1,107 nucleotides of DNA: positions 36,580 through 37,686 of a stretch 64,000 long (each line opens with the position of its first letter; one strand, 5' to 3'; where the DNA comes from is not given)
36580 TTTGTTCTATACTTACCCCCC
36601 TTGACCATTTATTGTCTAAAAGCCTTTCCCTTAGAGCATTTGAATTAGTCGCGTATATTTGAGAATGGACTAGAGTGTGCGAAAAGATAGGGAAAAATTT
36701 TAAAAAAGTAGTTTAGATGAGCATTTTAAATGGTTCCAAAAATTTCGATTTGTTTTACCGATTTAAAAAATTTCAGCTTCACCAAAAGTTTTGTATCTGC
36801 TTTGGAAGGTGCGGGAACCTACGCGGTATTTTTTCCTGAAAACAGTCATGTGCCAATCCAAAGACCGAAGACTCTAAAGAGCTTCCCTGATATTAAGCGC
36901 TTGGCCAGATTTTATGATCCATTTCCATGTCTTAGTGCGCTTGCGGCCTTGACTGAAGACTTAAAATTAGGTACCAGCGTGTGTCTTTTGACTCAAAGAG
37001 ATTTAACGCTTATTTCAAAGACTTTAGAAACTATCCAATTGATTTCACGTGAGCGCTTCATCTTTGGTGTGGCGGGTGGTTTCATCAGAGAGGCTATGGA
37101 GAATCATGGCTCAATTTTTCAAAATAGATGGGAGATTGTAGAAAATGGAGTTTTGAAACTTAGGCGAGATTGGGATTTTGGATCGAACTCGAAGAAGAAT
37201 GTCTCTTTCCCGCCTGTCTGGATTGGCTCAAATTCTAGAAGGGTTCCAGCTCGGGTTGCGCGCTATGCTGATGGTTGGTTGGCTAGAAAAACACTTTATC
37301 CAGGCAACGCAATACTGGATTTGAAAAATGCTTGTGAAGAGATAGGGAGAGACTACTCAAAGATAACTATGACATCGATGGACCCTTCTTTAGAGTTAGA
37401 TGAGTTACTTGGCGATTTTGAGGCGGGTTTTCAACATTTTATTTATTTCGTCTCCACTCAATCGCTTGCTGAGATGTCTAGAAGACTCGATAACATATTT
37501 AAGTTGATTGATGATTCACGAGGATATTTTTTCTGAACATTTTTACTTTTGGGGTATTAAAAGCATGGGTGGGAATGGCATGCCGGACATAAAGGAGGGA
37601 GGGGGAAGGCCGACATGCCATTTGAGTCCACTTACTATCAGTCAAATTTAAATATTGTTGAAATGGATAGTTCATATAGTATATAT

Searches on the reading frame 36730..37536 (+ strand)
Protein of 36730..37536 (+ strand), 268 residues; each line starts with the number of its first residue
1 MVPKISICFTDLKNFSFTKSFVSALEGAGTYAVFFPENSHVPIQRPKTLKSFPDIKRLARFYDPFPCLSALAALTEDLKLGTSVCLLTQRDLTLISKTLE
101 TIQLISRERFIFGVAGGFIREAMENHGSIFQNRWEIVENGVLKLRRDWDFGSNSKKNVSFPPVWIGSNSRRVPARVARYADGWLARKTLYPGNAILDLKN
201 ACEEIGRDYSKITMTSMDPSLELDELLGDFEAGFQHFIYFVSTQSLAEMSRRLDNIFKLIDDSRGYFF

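Call 89: search_protein_families(library=pfam, proteins=[window:36730-37536:+], max_evalue=0.000001)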
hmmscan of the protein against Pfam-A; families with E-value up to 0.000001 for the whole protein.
window:36730-37536:+ (268 aa): 1 family
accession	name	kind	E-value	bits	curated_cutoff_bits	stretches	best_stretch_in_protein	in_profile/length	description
PF00296.26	Bac_luciferase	-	2.8e-18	66.8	27.9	1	17-213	24-221/314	Luciferase-like monooxygenase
